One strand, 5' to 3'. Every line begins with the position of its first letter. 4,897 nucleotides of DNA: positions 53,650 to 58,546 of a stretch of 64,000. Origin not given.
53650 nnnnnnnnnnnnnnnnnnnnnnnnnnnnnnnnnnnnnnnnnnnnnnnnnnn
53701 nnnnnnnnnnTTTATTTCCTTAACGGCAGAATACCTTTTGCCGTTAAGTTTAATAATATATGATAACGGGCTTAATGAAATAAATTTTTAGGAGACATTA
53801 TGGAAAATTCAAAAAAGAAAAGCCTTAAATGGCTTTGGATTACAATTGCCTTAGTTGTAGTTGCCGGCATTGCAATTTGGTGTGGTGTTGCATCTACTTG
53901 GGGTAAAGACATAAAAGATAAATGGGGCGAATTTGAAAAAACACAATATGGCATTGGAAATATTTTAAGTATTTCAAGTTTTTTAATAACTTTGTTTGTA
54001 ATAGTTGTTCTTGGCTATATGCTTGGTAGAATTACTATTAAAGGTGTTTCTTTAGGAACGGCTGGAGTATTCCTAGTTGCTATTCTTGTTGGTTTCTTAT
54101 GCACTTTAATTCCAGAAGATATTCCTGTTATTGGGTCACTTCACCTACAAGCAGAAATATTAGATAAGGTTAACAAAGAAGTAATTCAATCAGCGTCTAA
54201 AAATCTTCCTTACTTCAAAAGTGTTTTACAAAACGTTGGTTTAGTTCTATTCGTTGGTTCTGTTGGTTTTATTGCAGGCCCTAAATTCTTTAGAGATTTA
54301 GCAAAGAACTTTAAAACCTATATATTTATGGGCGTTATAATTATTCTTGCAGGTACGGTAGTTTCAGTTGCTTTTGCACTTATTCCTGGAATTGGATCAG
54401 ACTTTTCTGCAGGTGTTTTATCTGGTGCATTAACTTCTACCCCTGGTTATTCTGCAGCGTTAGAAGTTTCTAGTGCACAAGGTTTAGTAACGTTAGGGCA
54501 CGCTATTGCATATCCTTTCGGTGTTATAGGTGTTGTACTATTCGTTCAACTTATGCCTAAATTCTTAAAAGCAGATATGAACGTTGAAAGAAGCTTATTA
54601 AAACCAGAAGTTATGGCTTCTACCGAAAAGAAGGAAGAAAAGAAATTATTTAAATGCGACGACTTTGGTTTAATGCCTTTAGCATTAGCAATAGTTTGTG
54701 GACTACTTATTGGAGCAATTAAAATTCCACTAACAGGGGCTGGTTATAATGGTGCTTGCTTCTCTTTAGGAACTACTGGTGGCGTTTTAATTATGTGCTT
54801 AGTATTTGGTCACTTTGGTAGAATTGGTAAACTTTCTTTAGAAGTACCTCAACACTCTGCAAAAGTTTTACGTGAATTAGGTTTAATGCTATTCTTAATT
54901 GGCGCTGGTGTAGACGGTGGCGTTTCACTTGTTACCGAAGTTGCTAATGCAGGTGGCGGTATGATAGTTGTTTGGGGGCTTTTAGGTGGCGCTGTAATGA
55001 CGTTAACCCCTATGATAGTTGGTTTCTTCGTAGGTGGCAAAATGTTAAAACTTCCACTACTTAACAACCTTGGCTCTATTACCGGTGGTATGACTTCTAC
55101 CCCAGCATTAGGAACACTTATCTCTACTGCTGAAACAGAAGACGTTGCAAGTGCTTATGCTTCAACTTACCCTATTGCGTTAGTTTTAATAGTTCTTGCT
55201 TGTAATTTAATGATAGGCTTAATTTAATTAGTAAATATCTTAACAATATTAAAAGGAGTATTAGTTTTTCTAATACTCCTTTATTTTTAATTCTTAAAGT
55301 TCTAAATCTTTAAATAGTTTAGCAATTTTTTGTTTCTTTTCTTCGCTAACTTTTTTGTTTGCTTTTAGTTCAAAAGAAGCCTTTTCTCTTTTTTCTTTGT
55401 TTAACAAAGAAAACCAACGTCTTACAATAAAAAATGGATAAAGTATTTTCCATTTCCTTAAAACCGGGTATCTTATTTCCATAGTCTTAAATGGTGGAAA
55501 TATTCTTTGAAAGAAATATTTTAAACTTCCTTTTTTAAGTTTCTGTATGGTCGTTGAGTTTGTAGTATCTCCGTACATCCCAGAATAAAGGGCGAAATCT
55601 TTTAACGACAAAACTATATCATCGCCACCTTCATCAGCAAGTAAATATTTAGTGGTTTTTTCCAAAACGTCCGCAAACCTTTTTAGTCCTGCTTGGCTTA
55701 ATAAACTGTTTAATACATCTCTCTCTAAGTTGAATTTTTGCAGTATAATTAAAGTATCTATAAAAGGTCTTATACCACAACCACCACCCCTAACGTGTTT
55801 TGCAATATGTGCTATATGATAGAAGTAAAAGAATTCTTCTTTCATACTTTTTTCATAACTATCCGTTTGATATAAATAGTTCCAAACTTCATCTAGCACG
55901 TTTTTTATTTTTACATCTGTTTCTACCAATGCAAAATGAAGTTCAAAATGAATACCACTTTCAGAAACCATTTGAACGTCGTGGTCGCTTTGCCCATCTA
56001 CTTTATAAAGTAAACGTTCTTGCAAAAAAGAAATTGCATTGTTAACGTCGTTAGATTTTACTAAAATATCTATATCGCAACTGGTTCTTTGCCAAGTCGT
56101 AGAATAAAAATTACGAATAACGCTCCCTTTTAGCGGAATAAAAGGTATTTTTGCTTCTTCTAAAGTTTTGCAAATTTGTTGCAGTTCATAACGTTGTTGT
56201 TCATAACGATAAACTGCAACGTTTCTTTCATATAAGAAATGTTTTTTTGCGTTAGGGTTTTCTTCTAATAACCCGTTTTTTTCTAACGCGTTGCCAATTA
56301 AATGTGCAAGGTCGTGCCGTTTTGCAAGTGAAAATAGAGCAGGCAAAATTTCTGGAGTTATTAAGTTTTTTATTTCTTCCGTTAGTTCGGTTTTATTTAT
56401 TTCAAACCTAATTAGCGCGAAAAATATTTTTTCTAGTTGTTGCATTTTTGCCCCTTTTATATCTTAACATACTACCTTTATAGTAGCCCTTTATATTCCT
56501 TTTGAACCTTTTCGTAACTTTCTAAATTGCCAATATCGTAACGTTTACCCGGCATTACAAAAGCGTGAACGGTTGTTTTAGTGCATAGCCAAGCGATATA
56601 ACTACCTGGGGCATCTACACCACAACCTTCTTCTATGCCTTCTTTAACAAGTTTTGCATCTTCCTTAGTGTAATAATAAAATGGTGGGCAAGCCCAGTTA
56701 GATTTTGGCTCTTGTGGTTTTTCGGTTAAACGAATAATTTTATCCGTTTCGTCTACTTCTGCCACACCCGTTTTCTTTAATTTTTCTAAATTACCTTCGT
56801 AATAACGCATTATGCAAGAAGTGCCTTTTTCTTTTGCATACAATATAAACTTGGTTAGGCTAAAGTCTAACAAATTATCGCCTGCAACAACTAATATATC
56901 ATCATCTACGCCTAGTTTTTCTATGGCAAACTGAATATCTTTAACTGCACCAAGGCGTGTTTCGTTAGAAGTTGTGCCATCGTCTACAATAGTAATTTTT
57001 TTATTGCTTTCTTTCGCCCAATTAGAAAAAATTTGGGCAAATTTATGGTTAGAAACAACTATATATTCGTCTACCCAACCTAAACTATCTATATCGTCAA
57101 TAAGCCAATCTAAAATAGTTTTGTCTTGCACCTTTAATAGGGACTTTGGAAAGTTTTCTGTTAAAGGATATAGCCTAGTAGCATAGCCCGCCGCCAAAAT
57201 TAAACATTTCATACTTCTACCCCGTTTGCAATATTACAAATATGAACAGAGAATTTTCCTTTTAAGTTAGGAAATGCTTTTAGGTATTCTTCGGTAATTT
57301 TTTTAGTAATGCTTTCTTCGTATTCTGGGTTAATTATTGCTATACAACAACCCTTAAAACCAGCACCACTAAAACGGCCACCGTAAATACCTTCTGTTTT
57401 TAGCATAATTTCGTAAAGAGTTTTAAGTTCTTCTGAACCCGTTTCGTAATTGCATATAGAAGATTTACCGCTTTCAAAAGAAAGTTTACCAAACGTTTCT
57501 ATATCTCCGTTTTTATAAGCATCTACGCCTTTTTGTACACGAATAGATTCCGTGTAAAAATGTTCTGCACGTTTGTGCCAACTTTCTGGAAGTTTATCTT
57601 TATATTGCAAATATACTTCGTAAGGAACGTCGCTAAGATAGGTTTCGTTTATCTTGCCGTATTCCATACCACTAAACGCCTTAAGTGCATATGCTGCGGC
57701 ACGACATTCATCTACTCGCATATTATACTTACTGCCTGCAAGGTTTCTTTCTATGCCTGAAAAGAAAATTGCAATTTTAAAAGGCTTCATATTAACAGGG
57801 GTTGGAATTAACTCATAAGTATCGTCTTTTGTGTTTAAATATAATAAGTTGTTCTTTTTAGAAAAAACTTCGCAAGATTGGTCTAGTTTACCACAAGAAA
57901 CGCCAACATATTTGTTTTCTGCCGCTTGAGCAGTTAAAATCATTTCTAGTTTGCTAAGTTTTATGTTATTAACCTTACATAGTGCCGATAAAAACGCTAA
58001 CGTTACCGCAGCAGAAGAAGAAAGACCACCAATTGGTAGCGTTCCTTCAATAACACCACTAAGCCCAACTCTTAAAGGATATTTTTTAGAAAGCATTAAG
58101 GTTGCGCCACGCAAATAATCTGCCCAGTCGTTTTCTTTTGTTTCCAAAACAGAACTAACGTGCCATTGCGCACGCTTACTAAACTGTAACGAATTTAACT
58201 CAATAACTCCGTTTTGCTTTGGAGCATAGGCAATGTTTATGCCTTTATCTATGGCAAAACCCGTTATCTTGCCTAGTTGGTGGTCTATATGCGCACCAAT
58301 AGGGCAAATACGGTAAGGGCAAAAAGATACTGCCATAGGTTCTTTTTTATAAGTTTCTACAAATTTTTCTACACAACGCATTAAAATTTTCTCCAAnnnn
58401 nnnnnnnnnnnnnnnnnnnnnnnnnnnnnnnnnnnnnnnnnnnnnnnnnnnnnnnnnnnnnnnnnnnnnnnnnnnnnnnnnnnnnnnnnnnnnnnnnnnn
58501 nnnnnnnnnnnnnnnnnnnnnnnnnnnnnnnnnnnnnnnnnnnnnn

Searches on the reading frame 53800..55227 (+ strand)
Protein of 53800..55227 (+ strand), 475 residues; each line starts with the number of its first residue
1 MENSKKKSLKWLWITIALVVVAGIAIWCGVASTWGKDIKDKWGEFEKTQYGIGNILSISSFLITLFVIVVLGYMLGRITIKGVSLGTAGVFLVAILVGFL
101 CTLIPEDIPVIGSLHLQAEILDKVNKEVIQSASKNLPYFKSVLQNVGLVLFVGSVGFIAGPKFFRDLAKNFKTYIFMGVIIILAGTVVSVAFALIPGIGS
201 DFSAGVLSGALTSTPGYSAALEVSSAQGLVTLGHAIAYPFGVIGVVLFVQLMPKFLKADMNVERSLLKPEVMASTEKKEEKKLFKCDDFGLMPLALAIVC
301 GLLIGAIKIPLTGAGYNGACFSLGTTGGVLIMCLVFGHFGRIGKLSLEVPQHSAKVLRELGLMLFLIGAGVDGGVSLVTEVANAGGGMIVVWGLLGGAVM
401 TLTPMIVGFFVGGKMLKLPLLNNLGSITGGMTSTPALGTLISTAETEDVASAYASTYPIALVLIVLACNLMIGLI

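Call 71: search_protein_families(library=pfam, proteins=[window:53800-55227:+], max_evalue=0.001)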
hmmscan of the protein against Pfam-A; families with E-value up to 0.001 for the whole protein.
window:53800-55227:+ (475 aa): 1 family
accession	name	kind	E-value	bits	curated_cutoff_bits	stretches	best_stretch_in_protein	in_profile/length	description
PF06826.17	Asp-Al_Ex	-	1.5e-59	201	27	3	294-471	2-165/167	Predicted Permease Membrane Region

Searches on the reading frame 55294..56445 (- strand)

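Call 71: search_protein_families(library=pfam, proteins=[window:55294-56445:-], max_evalue=0.001)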
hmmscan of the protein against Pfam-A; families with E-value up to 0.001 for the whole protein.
window:55294-56445:- (383 aa): 1 family
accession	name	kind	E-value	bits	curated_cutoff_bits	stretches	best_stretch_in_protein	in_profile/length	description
PF14907.12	NTP_transf_5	-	4.3e-36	125.2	31.2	1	36-258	7-237/249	Uncharacterised nucleotidyltransferase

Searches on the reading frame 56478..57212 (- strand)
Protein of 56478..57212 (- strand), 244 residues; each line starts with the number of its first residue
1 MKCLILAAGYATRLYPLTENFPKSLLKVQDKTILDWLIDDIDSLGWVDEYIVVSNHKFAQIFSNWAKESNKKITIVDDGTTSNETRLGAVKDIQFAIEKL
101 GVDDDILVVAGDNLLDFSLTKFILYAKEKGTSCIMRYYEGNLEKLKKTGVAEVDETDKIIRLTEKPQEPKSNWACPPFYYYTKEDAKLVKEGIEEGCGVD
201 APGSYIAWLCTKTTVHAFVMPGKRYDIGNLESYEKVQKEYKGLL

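Call 71: search_protein_families(library=pfam, proteins=[window:56478-57212:-], max_evalue=0.001)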
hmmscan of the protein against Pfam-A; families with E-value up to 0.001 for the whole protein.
window:56478-57212:- (244 aa): 3 families
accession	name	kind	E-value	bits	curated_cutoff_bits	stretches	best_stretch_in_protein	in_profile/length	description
PF00483.29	NTP_transferase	-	1.1e-29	104.2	21.2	1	3-240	2-242/245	Nucleotidyl transferase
PF12804.13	NTP_transf_3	-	1.5e-08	35.4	27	1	3-114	1-97/160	MobA-like NTP transferase domain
PF01128.25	IspD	-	4.2e-06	27.1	27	1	3-93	3-88/221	2-C-methyl-D-erythritol 4-phosphate cytidylyltransferase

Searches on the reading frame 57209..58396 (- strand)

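Call 71: search_protein_families(library=pfam, proteins=[window:57209-58396:-], max_evalue=0.001)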
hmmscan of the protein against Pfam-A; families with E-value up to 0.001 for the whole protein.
window:57209-58396:- (395 aa): 3 families
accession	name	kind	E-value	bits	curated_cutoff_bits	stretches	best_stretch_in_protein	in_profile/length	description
PF00288.32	GHMP_kinases_N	-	1.7e-13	51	22.3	1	94-178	2-85/87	GHMP kinases N terminal domain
PF10509.15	GalKase_gal_bdg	-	5.9e-12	45.4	23.1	1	10-59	1-49/49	Galactokinase galactose-binding signature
PF08544.19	GHMP_kinases_C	-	2e-08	35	21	1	295-371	6-83/85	GHMP kinases C terminal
